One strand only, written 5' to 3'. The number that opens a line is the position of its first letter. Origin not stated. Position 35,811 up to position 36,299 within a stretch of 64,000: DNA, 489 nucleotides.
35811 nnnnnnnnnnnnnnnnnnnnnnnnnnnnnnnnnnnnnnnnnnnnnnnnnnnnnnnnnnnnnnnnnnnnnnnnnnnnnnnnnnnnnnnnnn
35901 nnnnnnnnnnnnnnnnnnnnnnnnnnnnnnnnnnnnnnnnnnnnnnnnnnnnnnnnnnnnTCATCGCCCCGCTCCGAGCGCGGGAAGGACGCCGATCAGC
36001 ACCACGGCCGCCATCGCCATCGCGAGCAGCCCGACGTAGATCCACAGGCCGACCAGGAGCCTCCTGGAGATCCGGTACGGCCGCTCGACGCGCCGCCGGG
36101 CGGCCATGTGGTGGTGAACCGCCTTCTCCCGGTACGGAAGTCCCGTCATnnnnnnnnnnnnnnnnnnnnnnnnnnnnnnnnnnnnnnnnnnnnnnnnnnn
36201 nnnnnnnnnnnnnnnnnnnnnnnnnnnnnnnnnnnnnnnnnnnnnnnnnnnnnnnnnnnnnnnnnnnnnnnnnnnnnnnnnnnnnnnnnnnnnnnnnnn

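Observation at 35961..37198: Two unusual accessory genes wedged between ATP-grasp ligase and exporter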

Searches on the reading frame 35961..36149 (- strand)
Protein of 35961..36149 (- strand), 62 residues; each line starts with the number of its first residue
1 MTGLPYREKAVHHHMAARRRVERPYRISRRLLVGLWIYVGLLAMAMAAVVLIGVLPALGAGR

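Call 4: search_protein_families(library=ncbifam, proteins=[window:35961-36149:-], max_evalue=0.01)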
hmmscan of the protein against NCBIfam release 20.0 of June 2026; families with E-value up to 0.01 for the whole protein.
window:35961-36149:- (62 aa): 1 family
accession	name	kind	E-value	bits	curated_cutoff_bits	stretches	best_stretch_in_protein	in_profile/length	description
NF033887.1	conj_TraX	equivalog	0.0068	16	100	1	8-53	53-98/163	conjugal transfer protein TraX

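Call 5: search_protein_families(library=pfam, proteins=[window:35961-36149:-], max_evalue=0.01)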
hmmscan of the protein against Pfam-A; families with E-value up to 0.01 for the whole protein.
window:35961-36149:- (62 aa): 0 families

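Call 18: find_homologous_proteins(query=window:35964-36149:-, max_evalue=0.01)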
Query seq(62 aa) (62 aa): 4 proteins with E <= 0.01 among 18 candidates.
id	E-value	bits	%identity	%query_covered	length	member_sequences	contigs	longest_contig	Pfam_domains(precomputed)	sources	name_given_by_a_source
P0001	4.0e-30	120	97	100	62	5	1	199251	-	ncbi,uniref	ncbi:hypothetical protein [Microtetraspora malaysiensis]|uniref:Uncharacterized protein n=1 Tax=Micr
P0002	6.1e-29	116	85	100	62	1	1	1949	-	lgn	-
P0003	3.4e-28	114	84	100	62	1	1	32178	-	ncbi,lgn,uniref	ncbi:hypothetical protein [Nonomuraea sp. NPDC046570]|uniref:hypothetical protein n=1 Tax=Nonomuraea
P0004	3.9e-25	104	76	100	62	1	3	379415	-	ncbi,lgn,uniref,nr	ncbi:hypothetical protein [Nonomuraea cavernae]|uniref:Uncharacterized protein n=1 Tax=Nonomuraea ca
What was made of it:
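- Most genome annotations do not call it: only four proteins were found in the first search (call 18).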

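Call 37: search_protein_families(library=ncbifam, proteins=[window:35964-36149:-], max_evalue=10)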
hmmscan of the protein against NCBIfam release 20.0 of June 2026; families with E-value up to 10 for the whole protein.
seq(62 aa): 2 families
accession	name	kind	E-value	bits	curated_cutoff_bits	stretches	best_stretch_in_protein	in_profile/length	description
NF033887.1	conj_TraX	equivalog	0.0068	16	100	1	8-53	53-98/163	conjugal transfer protein TraX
NF038083.1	CU044_5270_fam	subfamily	0.17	11.7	100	1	13-58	6-53/284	CU044_5270 family protein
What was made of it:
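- On HlyD-type membrane fusion protein (TIGR03794 / TIGR01843): It has no Pfam or NCBIfam domains (calls 4, 5, 37).
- Tried and rejected: Pfam and NCBIfam gave nothing meaningful; the best hit was TraX at E 0.007, a membrane-helix artefact (calls 4, 5, 37).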

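Call 49: find_homologous_proteins(query=A2, max_evalue=10)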
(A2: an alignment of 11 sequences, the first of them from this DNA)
Query A2 (11 sequences) (62 aa, profile of the alignment): 39 proteins with E <= 10 among 8000 candidates.
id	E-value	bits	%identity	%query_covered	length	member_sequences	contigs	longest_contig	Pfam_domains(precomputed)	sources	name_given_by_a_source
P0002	1.5e-22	97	85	100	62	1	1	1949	-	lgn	-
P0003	4.2e-22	96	84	100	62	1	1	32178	-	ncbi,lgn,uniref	ncbi:hypothetical protein [Nonomuraea sp. NPDC046570]|uniref:hypothetical protein n=1 Tax=Nonomuraea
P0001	5.4e-21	92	97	100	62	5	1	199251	-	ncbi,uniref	ncbi:hypothetical protein [Microtetraspora malaysiensis]|uniref:Uncharacterized protein n=1 Tax=Micr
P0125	1.2e-20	91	40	85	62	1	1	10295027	-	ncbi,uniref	ncbi:hypothetical protein ACQPYK_47555 [Streptosporangium sp. CA-135522]|uniref:hypothetical protein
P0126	3.7e-20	89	63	100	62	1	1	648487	-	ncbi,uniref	ncbi:hypothetical protein [Nonomuraea sp. NPDC048826]|uniref:hypothetical protein n=1 Tax=Nonomuraea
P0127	5.1e-20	89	74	61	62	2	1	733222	-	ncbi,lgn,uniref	ncbi:hypothetical protein [Nonomuraea bangladeshensis]|uniref:hypothetical protein n=1 Tax=Nonomurae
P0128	9.1e-20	88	69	100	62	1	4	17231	-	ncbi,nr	ncbi:MAG: hypothetical protein HOW71_26210 [Nonomuraea sp.]|nr:hypothetical protein [Nonomuraea sp.]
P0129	5.1e-19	86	71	100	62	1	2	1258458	-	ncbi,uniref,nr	ncbi:hypothetical protein [Nonomuraea zeae]|uniref:Uncharacterized protein n=1 Tax=Nonomuraea zeae T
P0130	1.1e-18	85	72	76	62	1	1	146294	-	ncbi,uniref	ncbi:hypothetical protein ABZ912_50130 [Nonomuraea angiospora]|uniref:hypothetical protein n=1 Tax=N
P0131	4.2e-17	80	40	84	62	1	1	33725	-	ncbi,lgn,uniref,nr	ncbi:hypothetical protein SAMN05216276_108819 [Streptosporangium subroseum]|uniref:Uncharacterized p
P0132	6.4e-17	79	29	73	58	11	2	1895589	-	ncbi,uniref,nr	ncbi:hypothetical protein [Microbispora sp. NBRC 16548]|uniref:hypothetical protein n=1 Tax=Microbis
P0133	7.3e-17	79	-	-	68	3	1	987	-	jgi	jgi:hypothetical protein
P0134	2.6e-16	77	-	-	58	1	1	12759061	-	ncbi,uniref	ncbi:hypothetical protein [Nonomuraea sp. CA-141351]|uniref:hypothetical protein n=1 Tax=Nonomuraea 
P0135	4.2e-16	76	31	68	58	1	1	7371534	-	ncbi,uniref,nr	ncbi:hypothetical protein OG320_29305 [Microbispora sp. NBC_01189]|uniref:hypothetical protein n=1 T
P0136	6.0e-16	76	30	76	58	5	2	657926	-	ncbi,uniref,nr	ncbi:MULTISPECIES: hypothetical protein [unclassified Microbispora]|uniref:hypothetical protein n=1 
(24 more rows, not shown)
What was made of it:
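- Checked: It is called as a CDS in several public genomes (calls 18 and 49).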

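Call 51: search_solved_structures(query=A2, max_evalue=10, show_alignments=3)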
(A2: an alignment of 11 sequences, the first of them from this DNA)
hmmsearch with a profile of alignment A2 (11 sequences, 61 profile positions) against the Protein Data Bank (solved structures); distinct sequences matched with E-value up to 10: 4.
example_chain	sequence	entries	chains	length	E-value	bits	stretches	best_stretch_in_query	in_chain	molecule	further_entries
8qag_A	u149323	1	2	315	1.1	12.5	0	8-53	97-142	sc-CC-6-95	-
2n7i_A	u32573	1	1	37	5.6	10.2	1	35-56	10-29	Prolactin receptor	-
2n9y_A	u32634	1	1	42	8.6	9.6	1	29-55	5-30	Integrin alpha-IIb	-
2knc_A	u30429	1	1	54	9.5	9.5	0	33-55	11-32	Integrin alpha-IIb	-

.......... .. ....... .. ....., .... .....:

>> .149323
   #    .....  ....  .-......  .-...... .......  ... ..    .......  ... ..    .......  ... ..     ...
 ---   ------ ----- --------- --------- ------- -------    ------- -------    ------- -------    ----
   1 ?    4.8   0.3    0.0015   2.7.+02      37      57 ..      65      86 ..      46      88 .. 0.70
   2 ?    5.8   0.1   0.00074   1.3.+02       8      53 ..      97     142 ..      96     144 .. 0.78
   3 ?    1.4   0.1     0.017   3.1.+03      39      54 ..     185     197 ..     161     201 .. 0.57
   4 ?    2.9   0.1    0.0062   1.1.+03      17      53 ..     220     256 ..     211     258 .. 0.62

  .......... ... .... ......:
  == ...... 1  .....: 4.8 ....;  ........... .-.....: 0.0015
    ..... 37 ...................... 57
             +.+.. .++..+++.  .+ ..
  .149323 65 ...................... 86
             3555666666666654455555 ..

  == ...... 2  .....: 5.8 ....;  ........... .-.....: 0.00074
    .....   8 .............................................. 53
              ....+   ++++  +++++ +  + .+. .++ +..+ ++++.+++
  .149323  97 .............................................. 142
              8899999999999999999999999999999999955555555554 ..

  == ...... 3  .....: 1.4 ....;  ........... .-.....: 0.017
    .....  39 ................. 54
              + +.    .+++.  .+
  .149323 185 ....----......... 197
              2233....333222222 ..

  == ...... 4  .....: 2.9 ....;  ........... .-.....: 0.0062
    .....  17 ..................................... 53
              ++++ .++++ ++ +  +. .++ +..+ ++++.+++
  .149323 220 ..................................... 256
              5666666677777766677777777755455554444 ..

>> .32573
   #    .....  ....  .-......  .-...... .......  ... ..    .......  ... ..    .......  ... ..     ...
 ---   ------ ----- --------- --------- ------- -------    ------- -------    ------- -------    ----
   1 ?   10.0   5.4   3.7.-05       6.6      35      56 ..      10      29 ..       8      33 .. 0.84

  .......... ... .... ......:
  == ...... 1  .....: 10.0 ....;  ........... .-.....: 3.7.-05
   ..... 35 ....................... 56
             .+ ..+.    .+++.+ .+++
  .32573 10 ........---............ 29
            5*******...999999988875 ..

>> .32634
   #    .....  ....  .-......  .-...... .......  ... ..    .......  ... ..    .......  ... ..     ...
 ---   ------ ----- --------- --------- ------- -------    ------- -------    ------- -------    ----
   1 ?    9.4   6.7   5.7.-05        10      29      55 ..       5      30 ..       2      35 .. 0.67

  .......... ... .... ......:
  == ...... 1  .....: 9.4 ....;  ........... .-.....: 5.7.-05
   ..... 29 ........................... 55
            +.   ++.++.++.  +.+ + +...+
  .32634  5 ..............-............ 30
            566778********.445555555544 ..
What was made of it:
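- hmmscan against the NCBIfam HlyD models and a PDB profile search found nothing (calls 37 and 51).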

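Call 61: search_protein_representatives(alignment_id=A3)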
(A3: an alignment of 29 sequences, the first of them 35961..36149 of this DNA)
Query: 29 sequences, 58 profile positions. Proteins with E-value up to 0.001 (for the whole library): 333; up to 1e-10: 22; up to 1e-30: 0. The best 150 are listed.
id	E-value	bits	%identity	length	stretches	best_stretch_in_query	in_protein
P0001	2.3e-19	84.9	-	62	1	1-58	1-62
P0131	5.8e-19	83.6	-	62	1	1-51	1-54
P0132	7.0e-18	80.1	-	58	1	1-57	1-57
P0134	2.7e-17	78.2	-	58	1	1-57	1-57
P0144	4.1e-16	74.5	-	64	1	3-57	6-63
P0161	7.5e-16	73.6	-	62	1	2-57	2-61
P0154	6.0e-15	70.7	-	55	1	4-58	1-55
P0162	9.7e-15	70.1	-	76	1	1-58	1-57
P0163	4.3e-14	68.0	-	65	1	2-58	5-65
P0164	5.3e-14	67.7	-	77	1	1-57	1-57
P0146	1.3e-13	66.5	-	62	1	1-55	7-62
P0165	1.3e-12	63.2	-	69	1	2-58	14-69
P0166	3.2e-12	62.0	-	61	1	1-53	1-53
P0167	3.9e-12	61.7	-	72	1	1-53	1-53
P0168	6.0e-12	61.1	-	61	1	2-51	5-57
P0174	8.0e-11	57.5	-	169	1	1-52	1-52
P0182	2.4e-09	52.8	-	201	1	1-54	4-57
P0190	7.3e-09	51.2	-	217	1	2-53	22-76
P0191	9.0e-09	50.9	-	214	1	2-54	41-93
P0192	1.0e-08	50.8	-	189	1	3-54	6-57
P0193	2.0e-08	49.9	-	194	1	4-52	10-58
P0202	4.6e-08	48.7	-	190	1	2-55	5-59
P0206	7.2e-08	48.1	-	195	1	1-51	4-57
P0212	9.2e-08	47.7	-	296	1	2-55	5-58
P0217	1.4e-07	47.2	-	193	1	3-51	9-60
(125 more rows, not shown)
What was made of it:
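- Checked: Its profile finds 333 clusters in the 1.84-billion-protein representative library at E <= 1e-3 (call 61).
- The family has 333 clusters, with HMMER E-values down to 1e-19 (call 61).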

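Call 63: search_protein_families(library=pfam, proteins=[P0182, P0192, P0193, P0202, P0206, P0212, P0217, P0174, P0190, P0191], max_evalue=1)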
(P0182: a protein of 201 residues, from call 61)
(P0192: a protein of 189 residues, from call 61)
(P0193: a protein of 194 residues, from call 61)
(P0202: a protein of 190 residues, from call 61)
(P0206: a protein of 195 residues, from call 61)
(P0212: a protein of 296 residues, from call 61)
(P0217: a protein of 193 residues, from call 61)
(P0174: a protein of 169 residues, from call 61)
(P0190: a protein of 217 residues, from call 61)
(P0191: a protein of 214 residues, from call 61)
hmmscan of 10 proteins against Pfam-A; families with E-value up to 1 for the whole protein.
P0182 (201 aa): 0 families

P0192 (189 aa): 0 families

P0193 (194 aa): 0 families

P0202 (190 aa): 1 family
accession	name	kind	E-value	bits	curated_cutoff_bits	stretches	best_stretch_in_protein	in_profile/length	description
PF08402.16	TOBE_2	-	0.0017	18.9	21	1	77-103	41-69/76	TOBE domain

P0206 (195 aa): 0 families

P0212 (296 aa): 0 families

P0217 (193 aa): 1 family
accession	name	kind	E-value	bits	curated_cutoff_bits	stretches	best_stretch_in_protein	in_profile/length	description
PF03459.23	TOBE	-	0.12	13.1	22.3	1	69-106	24-60/64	TOBE domain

P0174 (169 aa): 0 families

P0190 (217 aa): 1 family
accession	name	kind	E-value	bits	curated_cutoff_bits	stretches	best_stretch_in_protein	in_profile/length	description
PF24368.1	DUF7524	-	0.12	12.6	27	1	46-85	137-176/182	Family of unknown function (DUF7524)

P0191 (214 aa): 0 families

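Call 64: search_protein_families(library=ncbifam, proteins=[P0182, P0192, P0193, P0202, P0206, P0212, P0217, P0174, P0190, P0191], max_evalue=1)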
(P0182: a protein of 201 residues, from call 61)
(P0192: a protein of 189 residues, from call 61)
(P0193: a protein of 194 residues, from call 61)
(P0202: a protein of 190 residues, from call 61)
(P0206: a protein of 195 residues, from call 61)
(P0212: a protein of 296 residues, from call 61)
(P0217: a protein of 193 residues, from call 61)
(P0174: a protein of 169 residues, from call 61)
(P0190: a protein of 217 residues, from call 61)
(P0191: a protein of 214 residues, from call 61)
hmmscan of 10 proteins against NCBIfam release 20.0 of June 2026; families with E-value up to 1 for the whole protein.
P0182 (201 aa): 0 families

P0192 (189 aa): 0 families

P0193 (194 aa): 0 families

P0202 (190 aa): 0 families

P0206 (195 aa): 0 families

P0212 (296 aa): 0 families

P0217 (193 aa): 0 families

P0174 (169 aa): 0 families

P0190 (217 aa): 0 families

P0191 (214 aa): 0 families
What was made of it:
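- Tried and rejected: There was no family match, only sub-threshold TOBE hits (calls 63 and 64).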

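Call 71: search_solved_structures(query=A4, max_evalue=10, show_alignments=2)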
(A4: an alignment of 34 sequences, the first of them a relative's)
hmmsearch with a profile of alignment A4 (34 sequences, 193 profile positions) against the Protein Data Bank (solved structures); distinct sequences matched with E-value up to 10: 3.
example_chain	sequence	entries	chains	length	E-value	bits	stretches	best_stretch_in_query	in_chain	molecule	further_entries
7kz8_A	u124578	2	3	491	0.52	13.3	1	74-142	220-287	Peptide/nickel transport system substrate-binding protein AapF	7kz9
7aih_Aw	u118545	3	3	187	1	12.4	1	97-150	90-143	mL89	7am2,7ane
6vq6_c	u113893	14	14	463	6.5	9.7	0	30-59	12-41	V-type proton ATPase subunit S1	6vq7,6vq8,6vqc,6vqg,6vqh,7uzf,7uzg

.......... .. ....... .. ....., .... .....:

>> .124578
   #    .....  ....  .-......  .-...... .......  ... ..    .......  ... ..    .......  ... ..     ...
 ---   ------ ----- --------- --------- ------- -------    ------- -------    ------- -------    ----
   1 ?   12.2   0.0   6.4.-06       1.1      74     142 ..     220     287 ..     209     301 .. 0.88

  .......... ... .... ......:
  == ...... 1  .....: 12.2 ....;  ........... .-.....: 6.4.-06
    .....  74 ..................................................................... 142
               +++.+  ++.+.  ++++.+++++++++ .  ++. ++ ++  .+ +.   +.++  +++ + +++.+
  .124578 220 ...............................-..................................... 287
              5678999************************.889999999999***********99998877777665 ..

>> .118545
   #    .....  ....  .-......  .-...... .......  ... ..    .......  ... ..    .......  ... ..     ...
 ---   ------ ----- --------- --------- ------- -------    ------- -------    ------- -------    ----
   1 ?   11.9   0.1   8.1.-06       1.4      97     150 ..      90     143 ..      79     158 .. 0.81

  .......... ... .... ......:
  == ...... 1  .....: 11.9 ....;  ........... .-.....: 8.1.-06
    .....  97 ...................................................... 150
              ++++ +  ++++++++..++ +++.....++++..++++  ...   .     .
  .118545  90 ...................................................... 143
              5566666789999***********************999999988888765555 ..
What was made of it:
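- Tried and rejected: Searches with the small family and with the ~190-aa family gave only chance membrane-helix hits (calls 51 and 71).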

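Call 73: find_encoding_contigs(protein=P0192, flank=4000, max_places=2)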
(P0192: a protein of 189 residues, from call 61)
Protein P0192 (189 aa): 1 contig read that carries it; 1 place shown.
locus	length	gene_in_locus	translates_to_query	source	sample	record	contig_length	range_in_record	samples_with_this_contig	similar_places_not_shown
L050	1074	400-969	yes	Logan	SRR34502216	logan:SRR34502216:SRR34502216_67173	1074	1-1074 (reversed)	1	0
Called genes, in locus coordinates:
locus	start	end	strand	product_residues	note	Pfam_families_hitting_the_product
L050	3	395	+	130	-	?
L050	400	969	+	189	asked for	-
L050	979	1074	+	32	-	?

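Call 80: find_encoding_contigs(protein=P0163, flank=4000, max_places=2)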
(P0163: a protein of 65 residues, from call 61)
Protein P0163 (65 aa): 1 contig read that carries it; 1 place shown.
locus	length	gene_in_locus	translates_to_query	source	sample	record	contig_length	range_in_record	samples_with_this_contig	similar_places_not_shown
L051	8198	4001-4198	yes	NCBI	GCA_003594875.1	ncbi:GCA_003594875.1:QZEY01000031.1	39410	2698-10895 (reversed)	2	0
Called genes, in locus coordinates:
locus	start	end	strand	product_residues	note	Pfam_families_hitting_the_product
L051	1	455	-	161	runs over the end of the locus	PF02082:Rrf2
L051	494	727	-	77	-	-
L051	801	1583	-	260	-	PF00440:TetR_N, PF02909:TetR_C_1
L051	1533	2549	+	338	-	PF00005:ABC_tran, PF13304:AAA_21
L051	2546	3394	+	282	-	PF01061:ABC2_membrane, PF12698:ABC2_membrane_3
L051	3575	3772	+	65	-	-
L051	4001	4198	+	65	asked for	-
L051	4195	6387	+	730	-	PF03412:Peptidase_C39, PF00664:ABC_membrane, PF00005:ABC_tran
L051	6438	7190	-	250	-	PF27075:Rv1486c_N, PF27076:Rv1486c_C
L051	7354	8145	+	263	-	PF00005:ABC_tran, PF13304:AAA_21 (faint)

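Call 81: find_encoding_contigs(protein=P0182, flank=4000, max_places=2)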
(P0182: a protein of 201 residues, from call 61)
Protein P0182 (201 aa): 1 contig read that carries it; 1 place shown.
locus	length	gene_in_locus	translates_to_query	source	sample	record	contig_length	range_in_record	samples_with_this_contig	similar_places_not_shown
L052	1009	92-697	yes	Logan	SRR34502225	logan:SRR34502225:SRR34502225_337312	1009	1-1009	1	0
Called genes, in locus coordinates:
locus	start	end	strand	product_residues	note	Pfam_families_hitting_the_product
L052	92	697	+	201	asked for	-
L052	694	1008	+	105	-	?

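Call 101: find_encoding_contigs(protein=P0174, flank=4000, max_places=2)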
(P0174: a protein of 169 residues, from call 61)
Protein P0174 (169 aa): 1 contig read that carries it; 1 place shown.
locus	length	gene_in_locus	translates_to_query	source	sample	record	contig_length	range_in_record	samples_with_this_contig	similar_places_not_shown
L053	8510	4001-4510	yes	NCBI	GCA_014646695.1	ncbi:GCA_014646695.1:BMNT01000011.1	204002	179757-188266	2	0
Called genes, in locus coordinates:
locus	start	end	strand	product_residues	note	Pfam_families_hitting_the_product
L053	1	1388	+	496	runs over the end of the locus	PF00364:Biotin_lipoyl, PF02817:E3_binding, PF00198:2-oxoacid_dh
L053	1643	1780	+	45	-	PF27893:GRASP_targ_2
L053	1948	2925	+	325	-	PF21068:ATPgraspMvdD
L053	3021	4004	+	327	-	-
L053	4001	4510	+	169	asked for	-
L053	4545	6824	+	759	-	-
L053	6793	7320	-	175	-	PF13581:HATPase_c_2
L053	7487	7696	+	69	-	PF04149:DUF397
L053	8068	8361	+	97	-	PF07876:Dabb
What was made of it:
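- A 169-aa relative fills the slot in L053 (call 101).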
